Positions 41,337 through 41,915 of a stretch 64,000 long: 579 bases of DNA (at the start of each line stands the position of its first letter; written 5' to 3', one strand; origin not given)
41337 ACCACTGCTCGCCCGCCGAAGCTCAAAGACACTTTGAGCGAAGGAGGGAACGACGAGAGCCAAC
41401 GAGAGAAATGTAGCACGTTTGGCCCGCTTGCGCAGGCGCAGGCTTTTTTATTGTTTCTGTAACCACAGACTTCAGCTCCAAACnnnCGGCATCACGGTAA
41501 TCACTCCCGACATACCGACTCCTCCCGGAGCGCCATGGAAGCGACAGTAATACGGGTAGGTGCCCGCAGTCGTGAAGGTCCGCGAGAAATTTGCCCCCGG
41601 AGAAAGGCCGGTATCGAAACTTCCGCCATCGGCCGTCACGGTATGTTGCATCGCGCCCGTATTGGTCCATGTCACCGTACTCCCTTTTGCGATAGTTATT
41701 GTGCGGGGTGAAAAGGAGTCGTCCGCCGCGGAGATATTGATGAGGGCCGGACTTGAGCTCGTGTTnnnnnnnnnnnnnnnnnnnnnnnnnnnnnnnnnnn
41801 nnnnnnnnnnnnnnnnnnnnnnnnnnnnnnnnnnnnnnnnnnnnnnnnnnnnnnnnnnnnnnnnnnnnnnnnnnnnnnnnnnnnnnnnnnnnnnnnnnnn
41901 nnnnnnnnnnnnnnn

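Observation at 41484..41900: Type-1 copper (plastocyanin-like) domain at the C-terminus of a 1730-aa surface protein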

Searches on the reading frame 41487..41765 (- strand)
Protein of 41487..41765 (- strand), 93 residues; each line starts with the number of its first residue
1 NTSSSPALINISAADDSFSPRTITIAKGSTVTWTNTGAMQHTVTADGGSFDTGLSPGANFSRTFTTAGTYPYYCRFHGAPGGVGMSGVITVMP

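Call 13: find_homologous_proteins(query=window:41487-41750:-, max_evalue=0.001)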
Query seq(88 aa) (88 aa): 201 proteins with E <= 0.001 among 203 candidates; the best 120 are listed.
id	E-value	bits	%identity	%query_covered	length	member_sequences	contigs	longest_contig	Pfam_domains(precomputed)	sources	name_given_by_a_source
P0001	4.0e-49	182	99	97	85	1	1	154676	PF00127.27,PF13473.13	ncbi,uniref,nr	ncbi:hypothetical protein A2851_05045 [Candidatus Kaiserbacteria bacterium RIFCSPHIGHO2_01_FULL_53_2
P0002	1.2e-23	101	59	76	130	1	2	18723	PF00127.27,PF13473.13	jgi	jgi:plastocyanin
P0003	1.7e-23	101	61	85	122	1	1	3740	PF00127.27,PF13473.13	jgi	jgi:plastocyanin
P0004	1.9e-23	100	61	92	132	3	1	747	PF00127.27,PF13473.13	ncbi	-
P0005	1.9e-23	100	60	92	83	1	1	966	PF00127.27,PF13473.13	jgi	jgi:plastocyanin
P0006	4.6e-23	99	60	93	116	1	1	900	PF00127.27,PF13473.13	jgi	jgi:plastocyanin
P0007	7.9e-23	98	61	93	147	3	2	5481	PF00127.27,PF13473.13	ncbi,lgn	-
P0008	1.2e-22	98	63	88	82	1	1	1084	PF00127.27,PF13473.13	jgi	jgi:plastocyanin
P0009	7.2e-22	95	53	78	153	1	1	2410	PF00127.27,PF13473.13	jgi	jgi:plastocyanin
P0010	8.5e-22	95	58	72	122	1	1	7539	PF00127.27,PF13473.13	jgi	jgi:plastocyanin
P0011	1.3e-21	95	59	85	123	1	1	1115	PF00127.27,PF13473.13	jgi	jgi:plastocyanin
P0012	1.4e-21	94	60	93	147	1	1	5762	PF00127.27,PF13473.13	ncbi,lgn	ncbi:MAG: plastocyanin/azurin family copper-binding protein [Anaerolineales bacterium]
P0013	5.9e-21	92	54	92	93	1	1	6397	PF00127.27,PF13473.13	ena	-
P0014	7.9e-21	92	59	92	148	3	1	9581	PF00127.27,PF13473.13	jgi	-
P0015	9.7e-21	92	59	92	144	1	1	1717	PF00127.27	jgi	jgi:plastocyanin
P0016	9.8e-21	92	53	93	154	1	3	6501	PF00127.27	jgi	jgi:plastocyanin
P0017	1.2e-20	91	55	98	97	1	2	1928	PF00127.27,PF13473.13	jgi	jgi:plastocyanin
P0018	1.9e-20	91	58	83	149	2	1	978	PF00127.27,PF13473.13,PF00746.27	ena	-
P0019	2.5e-20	90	59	88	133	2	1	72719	PF00127.27,PF13473.13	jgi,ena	-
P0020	5.0e-20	90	59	76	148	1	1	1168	PF00127.27,PF13473.13,PF00746.27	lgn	-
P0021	7.2e-20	89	54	93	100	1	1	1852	PF00127.27,PF13473.13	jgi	jgi:plastocyanin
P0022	9.0e-20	89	59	88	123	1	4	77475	PF00127.27,PF13473.13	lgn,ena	-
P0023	1.2e-19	88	58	83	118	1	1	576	PF00127.27,PF13473.13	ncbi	-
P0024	1.9e-19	88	50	94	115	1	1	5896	PF00127.27,PF13473.13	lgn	-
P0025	2.3e-19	87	51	89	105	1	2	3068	PF00127.27,PF13473.13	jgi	jgi:plastocyanin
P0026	4.6e-19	86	61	69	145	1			PF00127.27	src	-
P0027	7.5e-19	86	55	98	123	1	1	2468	PF00127.27,PF13473.13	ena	-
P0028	8.2e-19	86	59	85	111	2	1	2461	PF00127.27,PF13473.13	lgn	-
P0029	2.2e-18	84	55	85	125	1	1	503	PF00127.27,PF13473.13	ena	-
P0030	4.0e-18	83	54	92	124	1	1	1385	PF00127.27,PF13473.13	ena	-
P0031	7.8e-18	83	49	76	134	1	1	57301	PF00127.27,PF13473.13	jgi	jgi:plastocyanin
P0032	1.3e-17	82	53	92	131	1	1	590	PF00127.27,PF13473.13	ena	-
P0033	3.5e-17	80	49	95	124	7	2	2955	PF00127.27,PF13473.13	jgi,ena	-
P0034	6.5e-17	80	51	92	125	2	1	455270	PF00127.27,PF13473.13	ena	-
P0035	9.3e-17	79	48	95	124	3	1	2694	PF00127.27,PF13473.13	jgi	-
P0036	1.7e-16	78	53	83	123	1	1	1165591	PF00127.27,PF13473.13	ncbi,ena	-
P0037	2.4e-16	78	53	83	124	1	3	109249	PF00127.27,PF13473.13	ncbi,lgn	-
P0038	4.0e-16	77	50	94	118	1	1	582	PF00127.27,PF13473.13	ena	-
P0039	5.9e-16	76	54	78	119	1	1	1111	PF00127.27,PF13473.13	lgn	-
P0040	7.3e-16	76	56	85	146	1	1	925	PF00127.27,PF13473.13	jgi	jgi:plastocyanin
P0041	9.0e-16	76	56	80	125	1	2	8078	PF00127.27,PF13473.13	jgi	jgi:plastocyanin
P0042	1.8e-15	75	57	77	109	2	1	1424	PF00127.27,PF13473.13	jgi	jgi:plastocyanin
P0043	1.8e-15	75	54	82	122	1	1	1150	PF00127.27,PF13473.13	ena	-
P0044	2.5e-15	75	52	82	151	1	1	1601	PF00127.27,PF13473.13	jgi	jgi:plastocyanin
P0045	2.5e-15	74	59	76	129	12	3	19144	PF00127.27,PF13473.13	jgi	jgi:plastocyanin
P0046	3.8e-15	74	56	76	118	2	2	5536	PF00127.27,PF13473.13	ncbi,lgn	-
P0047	4.3e-15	74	51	82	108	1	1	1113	PF00127.27,PF13473.13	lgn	-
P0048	4.5e-15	74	53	82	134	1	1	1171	PF00127.27,PF13473.13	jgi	jgi:plastocyanin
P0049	4.9e-15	74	54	76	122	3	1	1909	PF00127.27,PF13473.13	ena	-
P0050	5.2e-15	73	53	97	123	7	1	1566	PF00127.27,PF13473.13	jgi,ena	jgi:plastocyanin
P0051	5.6e-15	73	52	82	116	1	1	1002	PF00127.27,PF13473.13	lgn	-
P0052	6.1e-15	73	52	82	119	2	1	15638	PF00127.27,PF13473.13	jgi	jgi:plastocyanin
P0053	6.5e-15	73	57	77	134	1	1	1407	PF00127.27,PF13473.13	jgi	jgi:plastocyanin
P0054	6.5e-15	73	51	82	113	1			PF00127.27,PF13473.13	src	-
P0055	6.6e-15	73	56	72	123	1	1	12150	PF00127.27,PF13473.13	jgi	jgi:hypothetical protein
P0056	7.2e-15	73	55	75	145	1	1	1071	PF00127.27,PF13473.13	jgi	jgi:plastocyanin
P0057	7.5e-15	73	58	69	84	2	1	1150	PF00127.27,PF13473.13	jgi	-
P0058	7.6e-15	73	52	82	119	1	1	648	PF00127.27,PF13473.13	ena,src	-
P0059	1.1e-14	72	51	82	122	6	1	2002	PF00127.27,PF13473.13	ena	-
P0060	1.2e-14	72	52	92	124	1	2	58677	PF00127.27,PF13473.13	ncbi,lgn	-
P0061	1.2e-14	72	57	73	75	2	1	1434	PF00127.27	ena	-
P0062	1.3e-14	72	57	70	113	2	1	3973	PF00127.27,PF13473.13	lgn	-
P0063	1.4e-14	72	57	77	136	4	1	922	PF00127.27,PF13473.13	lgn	-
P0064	1.5e-14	72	50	97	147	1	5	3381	PF00127.27,PF13473.13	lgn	-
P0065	1.8e-14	72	57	76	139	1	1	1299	PF00127.27,PF13473.13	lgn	-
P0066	1.9e-14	72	56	69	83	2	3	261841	PF00127.27,PF13473.13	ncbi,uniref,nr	ncbi:cupredoxin domain-containing protein [Georgenia ruanii]|uniref:Plastocyanin n=1 Tax=Georgenia r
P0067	2.4e-14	71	60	73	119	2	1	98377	PF00127.27,PF13473.13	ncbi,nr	ncbi:MAG: cupredoxin domain-containing protein [Nitrososphaerota archaeon]|nr:cupredoxin domain-cont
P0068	2.4e-14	71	55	77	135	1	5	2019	PF00127.27,PF13473.13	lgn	-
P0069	2.4e-14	71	53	76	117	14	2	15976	PF00127.27,PF13473.13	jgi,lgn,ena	jgi:plastocyanin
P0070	2.5e-14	71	56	76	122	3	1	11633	PF00127.27,PF13473.13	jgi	jgi:plastocyanin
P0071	2.6e-14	71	54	76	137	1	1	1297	PF00127.27,PF13473.13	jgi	jgi:plastocyanin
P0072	2.6e-14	71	55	77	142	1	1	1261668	PF00127.27,PF13473.13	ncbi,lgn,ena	-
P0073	3.2e-14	71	58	69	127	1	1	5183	PF00127.27,PF13473.13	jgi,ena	-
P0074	3.2e-14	71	54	77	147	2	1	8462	PF00127.27,PF13473.13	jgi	jgi:plastocyanin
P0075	3.3e-14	71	47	93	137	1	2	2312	PF00127.27,PF13473.13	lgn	-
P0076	3.5e-14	71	53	76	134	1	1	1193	PF00127.27,PF13473.13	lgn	-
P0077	3.5e-14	71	57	76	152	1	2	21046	PF00127.27,PF13473.13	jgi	-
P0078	3.7e-14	71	51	84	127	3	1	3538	PF00127.27,PF13473.13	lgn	-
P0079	4.3e-14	71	49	97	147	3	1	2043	PF00127.27,PF13473.13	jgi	jgi:plastocyanin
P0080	4.5e-14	70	51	76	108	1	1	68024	PF00127.27,PF13473.13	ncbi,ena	-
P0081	4.5e-14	70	61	69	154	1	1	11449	PF00127.27,PF13473.13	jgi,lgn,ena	-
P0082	6.8e-14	70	51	76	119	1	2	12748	PF00127.27,PF13473.13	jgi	jgi:plastocyanin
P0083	6.8e-14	70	52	92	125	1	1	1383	PF00127.27,PF13473.13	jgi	jgi:plastocyanin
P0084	8.4e-14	70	49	94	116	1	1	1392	PF00127.27,PF13473.13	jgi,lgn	jgi:plastocyanin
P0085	8.4e-14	70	53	84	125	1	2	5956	PF00127.27,PF13473.13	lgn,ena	-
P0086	8.8e-14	70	48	92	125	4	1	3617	PF00127.27,PF13473.13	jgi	jgi:plastocyanin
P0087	9.0e-14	70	52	94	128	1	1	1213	PF00127.27,PF13473.13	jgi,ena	-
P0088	9.9e-14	69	53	84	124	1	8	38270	PF00127.27,PF13473.13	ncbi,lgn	-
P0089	1.2e-13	69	52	86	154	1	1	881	PF00127.27,PF13473.13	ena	-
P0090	1.4e-13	69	49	83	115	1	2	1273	PF00127.27,PF13473.13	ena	-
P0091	1.5e-13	69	54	70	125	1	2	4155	PF00127.27,PF13473.13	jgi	jgi:plastocyanin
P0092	1.6e-13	69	50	97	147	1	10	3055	PF00127.27,PF13473.13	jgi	jgi:plastocyanin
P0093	1.6e-13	69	52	84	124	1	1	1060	PF00127.27,PF13473.13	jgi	jgi:plastocyanin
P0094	1.7e-13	69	54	91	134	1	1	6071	PF00127.27,PF13473.13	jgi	jgi:plastocyanin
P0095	1.9e-13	68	49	82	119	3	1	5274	PF00127.27,PF13473.13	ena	-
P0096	2.0e-13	68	51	78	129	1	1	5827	PF00127.27,PF13473.13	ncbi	-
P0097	2.4e-13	68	53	76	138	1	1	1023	PF00127.27,PF13473.13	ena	-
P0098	2.7e-13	68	52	83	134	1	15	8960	PF00127.27,PF13473.13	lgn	-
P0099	2.7e-13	68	53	85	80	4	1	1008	PF00127.27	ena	-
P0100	2.9e-13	68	51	92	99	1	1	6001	PF00127.27,PF13473.13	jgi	jgi:plastocyanin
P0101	3.9e-13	67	56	69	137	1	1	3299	PF00127.27,PF13473.13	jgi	jgi:plastocyanin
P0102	4.3e-13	67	49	94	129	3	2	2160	PF00127.27,PF13473.13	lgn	-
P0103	4.8e-13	67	49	97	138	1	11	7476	PF00127.27,PF13473.13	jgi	jgi:plastocyanin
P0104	5.7e-13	67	58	72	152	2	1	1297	PF00127.27,PF13473.13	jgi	jgi:plastocyanin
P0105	6.3e-13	67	53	69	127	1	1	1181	PF00127.27,PF13473.13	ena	-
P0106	6.8e-13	67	55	72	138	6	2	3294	PF00127.27,PF13473.13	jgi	jgi:plastocyanin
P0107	6.8e-13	67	49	92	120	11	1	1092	PF00127.27,PF13473.13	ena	-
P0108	8.7e-13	66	53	76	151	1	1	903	PF00127.27,PF13473.13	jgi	jgi:plastocyanin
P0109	1.1e-12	66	59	68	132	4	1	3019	PF00127.27,PF13473.13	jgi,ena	-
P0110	1.2e-12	66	56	69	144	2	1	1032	PF00127.27,PF13473.13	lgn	-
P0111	1.2e-12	66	48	77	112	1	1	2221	PF00127.27,PF13473.13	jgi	jgi:plastocyanin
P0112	1.4e-12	66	49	82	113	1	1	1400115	PF00127.27,PF13473.13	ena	-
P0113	1.5e-12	66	47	85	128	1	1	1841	PF00127.27,PF13473.13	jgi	jgi:plastocyanin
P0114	1.6e-12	66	50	88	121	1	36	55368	PF00127.27,PF13473.13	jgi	jgi:plastocyanin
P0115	1.7e-12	65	49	78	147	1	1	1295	PF00127.27,PF13473.13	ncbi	-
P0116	1.8e-12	65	55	69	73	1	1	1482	PF00127.27,PF13473.13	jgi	jgi:plastocyanin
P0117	2.0e-12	65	53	85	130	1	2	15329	PF00127.27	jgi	jgi:plastocyanin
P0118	3.1e-12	65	57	69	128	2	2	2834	PF00127.27,PF13473.13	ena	-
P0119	3.6e-12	64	51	93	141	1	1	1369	PF00127.27,PF13473.13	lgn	-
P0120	4.3e-12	64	51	76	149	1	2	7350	PF00127.27,PF13473.13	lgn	-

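Call 15: find_encoding_contigs(protein=P0001, flank=10000, max_places=4)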
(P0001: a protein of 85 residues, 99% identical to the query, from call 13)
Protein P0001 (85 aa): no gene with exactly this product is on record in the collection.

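Call 29: predict_structure(alignment_id=A1)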
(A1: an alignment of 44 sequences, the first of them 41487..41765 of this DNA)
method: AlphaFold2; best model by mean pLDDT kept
length: 93 residues; sequences in the alignment: 44
mean_pLDDT: 93.8   pTM: 0.83
mean pLDDT of the five models: 93.8, 92.7, 92.6, 92.6, 92.0
residues with pLDDT >= 90: 85; 70-90: 3; 50-70: 2; < 50: 3
segments of 3 or more residues with pLDDT < 50: 1-3
pLDDT, mean of each block of 10 residues (from residue 1): 68 97 96 98 95 97 97 98 97 96
secondary structure, 60 per line:
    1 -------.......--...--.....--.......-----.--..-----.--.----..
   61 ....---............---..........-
elements in order: E8-14 E17-19 E22-26 E29-35 E59-64 E68-79 E83-92

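Call 32: fold_search(model_id=the predicted structure, library=pdb)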
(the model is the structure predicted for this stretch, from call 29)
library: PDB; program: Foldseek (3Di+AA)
matches with E <= 10: 1131; with E <= 0.001: 217
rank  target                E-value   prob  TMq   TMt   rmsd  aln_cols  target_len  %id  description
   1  4hcf_B                1.9e-08  1.00  0.73  0.71   4.8        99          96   29  Crystal Structure of Uncharacterized Cupredoxin-like Domain Protein Cupredoxin_1 with Copper Bound from Bacillus anthr (released 2012-10-17)
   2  4hci_A                3.1e-08  1.00  0.73  0.77   2.8        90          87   31  Uncharacterized Cupredoxin-like Domain Protein Cupredoxin_1 from Bacillus anthracis (released 2012-10-17)
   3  4hcg_A                3.4e-08  1.00  0.74  0.73   3.7        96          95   30  Uncharacterized Cupredoxin-like Domain Protein Cupredoxin_1 with Zinc bound from Bacillus anthracis (released 2012-10-17)
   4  4hcf_A                4.4e-08  1.00  0.73  0.76   2.8        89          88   31  Crystal Structure of Uncharacterized Cupredoxin-like Domain Protein Cupredoxin_1 with Copper Bound from Bacillus anthr (released 2012-10-17)
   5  4hci_B                5.9e-08  1.00  0.75  0.76   2.8        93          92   31  Uncharacterized Cupredoxin-like Domain Protein Cupredoxin_1 from Bacillus anthracis (released 2012-10-17)
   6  4hcg_B                5.9e-08  1.00  0.74  0.76   2.4        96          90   30  Uncharacterized Cupredoxin-like Domain Protein Cupredoxin_1 with Zinc bound from Bacillus anthracis (released 2012-10-17)
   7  5fc9_A                2.3e-07  1.00  0.75  0.73   3.1        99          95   29  Novel Purple Cupredoxin from Nitrosopumilus maritimus (released 2016-05-11)
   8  9cck_A                2.3e-07  1.00  0.78  0.19   8.2       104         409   31  Multi-copper oxidase with a C-terminal cupredoxin domain from Nitrosopumilus maritimus (released 2025-02-05)
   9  1bxu                  3.7e-07  1.00  0.76  0.77   2.9        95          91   36  OXIDIZED PLASTOCYANIN FROM SYNECHOCOCCUS SP. (released 1999-06-15)
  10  5ndc_B                3.7e-07  1.00  0.71  0.43   4.4        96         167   21  Structure of ba3-type cytochrome c oxidase from Thermus thermophilus by serial femtosecond crystallography (released 2017-08-23)
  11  3cvb_A                6.7e-07  1.00  0.75  0.67   3.3       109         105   30  Regulation of Protein Function: Crystal Packing Interfaces and Conformational Dimerization (released 2008-07-08)
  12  1baw_A                6.7e-07  1.00  0.75  0.67   3.1       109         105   29  PLASTOCYANIN FROM PHORMIDIUM LAMINOSUM (released 1999-03-02)
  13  6pty_A                7.1e-07  1.00  0.71  0.58   4.3        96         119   20  Soluble model of human CuA (Tt3Lh) (released 2019-11-20)
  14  1pcs                  8.5e-07  1.00  0.73  0.70   3.4       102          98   29  THE 2.15 A CRYSTAL STRUCTURE OF A TRIPLE MUTANT PLASTOCYANIN FROM THE CYANOBACTERIUM SYNECHOCYSTIS SP. PCC 6803 (released 1997-12-17)
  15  3bqv                  9.0e-07  1.00  0.76  0.68   3.0       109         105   28  Crystal Structure of the double mutant D44A D45A Plastocyanin from Phormidium laminosum (released 2009-01-06)
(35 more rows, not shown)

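Call 56: find_encoding_contigs(protein=P0002, flank=6000, max_places=2)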
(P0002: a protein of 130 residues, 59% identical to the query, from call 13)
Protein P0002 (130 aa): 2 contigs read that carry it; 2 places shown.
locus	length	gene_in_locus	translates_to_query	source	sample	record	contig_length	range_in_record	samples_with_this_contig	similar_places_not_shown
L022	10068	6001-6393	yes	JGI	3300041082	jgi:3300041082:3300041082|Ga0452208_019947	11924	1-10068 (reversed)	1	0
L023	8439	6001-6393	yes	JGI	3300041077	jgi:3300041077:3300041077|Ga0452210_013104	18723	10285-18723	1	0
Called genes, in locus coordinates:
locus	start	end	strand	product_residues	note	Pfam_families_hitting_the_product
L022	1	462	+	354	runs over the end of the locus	PF00930:DPPIV_N (faint), PF26549:Tricorn_N, PF25174:Beta-prop_THOC3 (faint), PF07676:PD40, PF26550:Tricorn_2nd, PF07676:PD40, PF26549:Tricorn_N, PF07676:PD40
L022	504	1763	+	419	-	-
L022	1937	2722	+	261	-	-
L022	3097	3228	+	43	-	-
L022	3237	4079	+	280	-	-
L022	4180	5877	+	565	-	PF00441:Acyl-CoA_dh_1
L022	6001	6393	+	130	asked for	PF13473:Cupredoxin_1, PF00127:Copper-bind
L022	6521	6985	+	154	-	-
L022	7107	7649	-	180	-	-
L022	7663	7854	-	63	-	-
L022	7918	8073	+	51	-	-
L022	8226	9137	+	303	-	PF00069:Pkinase, PF07714:PK_Tyr_Ser-Thr, PF01636:APH (faint), PF03109:ABC1 (weak)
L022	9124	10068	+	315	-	?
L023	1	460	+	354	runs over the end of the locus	PF26549:Tricorn_N, PF00930:DPPIV_N (faint), PF25174:Beta-prop_THOC3 (faint), PF07676:PD40, PF26550:Tricorn_2nd, PF07676:PD40, PF26549:Tricorn_N, PF07676:PD40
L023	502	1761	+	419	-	-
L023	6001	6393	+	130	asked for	PF13473:Cupredoxin_1, PF00127:Copper-bind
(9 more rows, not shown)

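Call 57: find_encoding_contigs(protein=P0019, flank=6000, max_places=2)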
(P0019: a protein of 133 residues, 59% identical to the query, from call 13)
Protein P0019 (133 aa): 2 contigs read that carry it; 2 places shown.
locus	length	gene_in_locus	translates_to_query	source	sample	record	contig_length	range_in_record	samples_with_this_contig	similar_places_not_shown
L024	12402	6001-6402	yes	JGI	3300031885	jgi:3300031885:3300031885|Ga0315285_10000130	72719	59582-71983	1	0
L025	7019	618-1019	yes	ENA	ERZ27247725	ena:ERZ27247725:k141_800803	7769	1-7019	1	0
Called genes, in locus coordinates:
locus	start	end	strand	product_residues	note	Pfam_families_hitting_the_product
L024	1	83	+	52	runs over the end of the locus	-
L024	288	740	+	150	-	-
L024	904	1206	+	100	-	-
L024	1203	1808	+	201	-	PF00702:Hydrolase, PF13419:HAD_2, PF13242:Hydrolase_like (weak)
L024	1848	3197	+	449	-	PF13527:Acetyltransf_9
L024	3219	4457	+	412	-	PF07690:MFS_1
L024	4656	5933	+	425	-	PF12832:MFS_1_like (weak), PF07690:MFS_1, PF12832:MFS_1_like (weak)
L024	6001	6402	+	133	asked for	PF13473:Cupredoxin_1, PF00127:Copper-bind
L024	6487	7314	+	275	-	PF00590:TP_methylase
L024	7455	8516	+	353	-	PF10432:bact-PGI_C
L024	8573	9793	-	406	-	-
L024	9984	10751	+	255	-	PF01975:SurE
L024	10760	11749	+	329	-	PF00248:Aldo_ket_red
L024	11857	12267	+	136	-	PF01035:DNA_binding_1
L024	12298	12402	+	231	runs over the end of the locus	PF01209:Ubie_methyltran (weak), PF13489:Methyltransf_23, PF13847:Methyltransf_31, PF08241:Methyltransf_11, PF08242:Methyltransf_12, PF13649:Methyltransf_25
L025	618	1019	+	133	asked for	PF13473:Cupredoxin_1, PF00127:Copper-bind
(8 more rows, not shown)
